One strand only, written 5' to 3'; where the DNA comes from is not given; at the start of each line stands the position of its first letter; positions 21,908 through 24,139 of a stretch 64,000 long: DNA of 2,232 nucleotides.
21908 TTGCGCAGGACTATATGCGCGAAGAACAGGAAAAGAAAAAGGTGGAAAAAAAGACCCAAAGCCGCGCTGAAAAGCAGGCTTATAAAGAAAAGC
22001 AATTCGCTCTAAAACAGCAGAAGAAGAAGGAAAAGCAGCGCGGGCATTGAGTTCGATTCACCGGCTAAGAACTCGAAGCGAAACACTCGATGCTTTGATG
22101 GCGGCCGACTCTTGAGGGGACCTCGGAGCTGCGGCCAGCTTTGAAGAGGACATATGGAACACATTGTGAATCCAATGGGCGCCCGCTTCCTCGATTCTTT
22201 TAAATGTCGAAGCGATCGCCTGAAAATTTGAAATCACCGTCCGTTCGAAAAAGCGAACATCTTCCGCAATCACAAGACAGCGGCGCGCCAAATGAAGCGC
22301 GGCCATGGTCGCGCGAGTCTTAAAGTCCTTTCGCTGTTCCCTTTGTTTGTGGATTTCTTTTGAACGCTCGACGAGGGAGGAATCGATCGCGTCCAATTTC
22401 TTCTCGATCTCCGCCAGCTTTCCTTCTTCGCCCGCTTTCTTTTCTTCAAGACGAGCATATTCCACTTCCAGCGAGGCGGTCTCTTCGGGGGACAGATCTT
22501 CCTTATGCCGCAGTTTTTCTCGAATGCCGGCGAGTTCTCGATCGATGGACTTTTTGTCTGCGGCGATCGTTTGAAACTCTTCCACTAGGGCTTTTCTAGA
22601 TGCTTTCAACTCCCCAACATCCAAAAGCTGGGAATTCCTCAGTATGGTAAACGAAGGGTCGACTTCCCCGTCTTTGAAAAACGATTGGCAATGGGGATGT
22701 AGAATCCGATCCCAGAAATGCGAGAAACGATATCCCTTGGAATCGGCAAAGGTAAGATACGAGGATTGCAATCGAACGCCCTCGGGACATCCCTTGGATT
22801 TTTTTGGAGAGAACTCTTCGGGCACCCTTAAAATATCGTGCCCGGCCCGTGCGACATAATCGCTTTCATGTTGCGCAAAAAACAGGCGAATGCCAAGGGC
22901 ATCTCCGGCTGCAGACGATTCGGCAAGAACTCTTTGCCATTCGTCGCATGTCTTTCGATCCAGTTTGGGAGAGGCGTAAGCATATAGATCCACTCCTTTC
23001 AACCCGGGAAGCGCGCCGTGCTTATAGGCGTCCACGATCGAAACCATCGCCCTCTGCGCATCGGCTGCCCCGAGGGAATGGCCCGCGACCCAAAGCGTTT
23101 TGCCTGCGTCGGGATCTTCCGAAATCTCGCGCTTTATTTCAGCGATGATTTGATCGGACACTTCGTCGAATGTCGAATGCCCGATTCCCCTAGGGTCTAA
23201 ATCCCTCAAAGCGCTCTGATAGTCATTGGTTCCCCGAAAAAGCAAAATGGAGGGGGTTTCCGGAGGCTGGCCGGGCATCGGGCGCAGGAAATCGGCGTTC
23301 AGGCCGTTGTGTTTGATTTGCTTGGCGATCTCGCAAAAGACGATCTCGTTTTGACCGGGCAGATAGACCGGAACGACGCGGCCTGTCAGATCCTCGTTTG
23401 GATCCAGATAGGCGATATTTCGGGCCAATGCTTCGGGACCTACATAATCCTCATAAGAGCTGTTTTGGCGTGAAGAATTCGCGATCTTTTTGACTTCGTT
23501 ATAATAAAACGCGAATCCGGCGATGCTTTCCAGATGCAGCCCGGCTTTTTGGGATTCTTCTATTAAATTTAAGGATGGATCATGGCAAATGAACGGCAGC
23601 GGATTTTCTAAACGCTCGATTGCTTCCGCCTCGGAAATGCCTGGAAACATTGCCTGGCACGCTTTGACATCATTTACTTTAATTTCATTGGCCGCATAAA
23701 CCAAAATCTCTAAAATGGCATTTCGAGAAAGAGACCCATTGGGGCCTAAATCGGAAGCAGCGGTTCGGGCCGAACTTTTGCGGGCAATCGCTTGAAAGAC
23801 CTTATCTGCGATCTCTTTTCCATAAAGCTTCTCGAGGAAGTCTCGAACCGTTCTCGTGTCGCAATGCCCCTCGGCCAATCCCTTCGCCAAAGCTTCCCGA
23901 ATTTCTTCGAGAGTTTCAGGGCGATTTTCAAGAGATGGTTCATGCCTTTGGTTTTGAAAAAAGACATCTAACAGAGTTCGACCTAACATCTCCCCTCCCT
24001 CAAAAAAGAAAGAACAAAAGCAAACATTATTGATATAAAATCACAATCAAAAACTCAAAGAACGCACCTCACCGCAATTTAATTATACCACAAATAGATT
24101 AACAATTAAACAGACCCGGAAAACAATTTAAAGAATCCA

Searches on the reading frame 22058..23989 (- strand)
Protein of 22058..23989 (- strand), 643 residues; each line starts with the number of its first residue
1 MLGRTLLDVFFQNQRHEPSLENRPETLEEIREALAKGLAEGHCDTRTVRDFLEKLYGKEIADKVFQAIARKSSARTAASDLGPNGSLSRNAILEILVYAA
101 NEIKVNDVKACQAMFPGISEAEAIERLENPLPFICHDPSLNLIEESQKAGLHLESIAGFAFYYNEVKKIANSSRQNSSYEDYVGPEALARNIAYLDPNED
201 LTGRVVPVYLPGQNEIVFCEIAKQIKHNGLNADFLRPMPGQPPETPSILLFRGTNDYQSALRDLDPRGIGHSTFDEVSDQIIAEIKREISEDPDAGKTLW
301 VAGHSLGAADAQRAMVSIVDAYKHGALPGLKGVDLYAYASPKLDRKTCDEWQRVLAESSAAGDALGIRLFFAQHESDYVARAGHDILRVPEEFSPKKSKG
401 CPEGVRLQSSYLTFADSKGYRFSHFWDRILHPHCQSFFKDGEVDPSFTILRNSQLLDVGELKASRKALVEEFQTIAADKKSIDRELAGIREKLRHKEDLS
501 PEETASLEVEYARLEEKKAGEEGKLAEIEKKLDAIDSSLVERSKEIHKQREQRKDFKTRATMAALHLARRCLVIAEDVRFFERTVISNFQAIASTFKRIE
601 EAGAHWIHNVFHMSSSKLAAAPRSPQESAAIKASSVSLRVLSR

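Call 37: list_cluster_members(proteins=[P0001, P0121, window:22061-23989:-, window:15074-16495:-, P0002, P0004])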
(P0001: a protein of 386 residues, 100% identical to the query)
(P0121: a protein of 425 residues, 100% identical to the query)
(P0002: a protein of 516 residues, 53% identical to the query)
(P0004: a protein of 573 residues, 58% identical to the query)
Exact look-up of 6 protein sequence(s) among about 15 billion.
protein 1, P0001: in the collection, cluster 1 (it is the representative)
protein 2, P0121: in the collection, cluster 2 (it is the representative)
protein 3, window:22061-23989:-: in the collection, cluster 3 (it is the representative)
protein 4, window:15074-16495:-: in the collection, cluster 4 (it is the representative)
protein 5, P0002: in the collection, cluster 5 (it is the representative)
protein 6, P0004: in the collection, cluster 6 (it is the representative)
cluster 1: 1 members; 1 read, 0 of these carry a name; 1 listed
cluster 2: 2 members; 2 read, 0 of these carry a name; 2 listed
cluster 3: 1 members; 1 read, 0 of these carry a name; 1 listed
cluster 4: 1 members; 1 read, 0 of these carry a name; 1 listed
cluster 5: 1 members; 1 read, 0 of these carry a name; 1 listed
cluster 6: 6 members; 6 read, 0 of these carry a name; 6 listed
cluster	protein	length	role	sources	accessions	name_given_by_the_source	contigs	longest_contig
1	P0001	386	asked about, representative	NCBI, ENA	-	-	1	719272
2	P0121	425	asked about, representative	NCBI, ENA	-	-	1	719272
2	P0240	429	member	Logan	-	-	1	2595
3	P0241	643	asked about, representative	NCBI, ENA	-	-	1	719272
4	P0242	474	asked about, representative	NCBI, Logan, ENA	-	-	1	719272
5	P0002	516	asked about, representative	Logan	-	-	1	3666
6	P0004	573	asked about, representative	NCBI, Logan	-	-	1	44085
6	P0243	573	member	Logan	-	-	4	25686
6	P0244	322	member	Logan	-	-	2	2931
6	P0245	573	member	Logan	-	-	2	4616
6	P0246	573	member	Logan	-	-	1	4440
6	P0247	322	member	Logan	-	-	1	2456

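Call 68: search_protein_families(library=ncbifam, proteins=[window:22058-23989:-], max_evalue=0.00001)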
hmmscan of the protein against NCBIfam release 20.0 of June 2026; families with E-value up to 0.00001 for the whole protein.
window:22058-23989:- (643 aa): 0 families
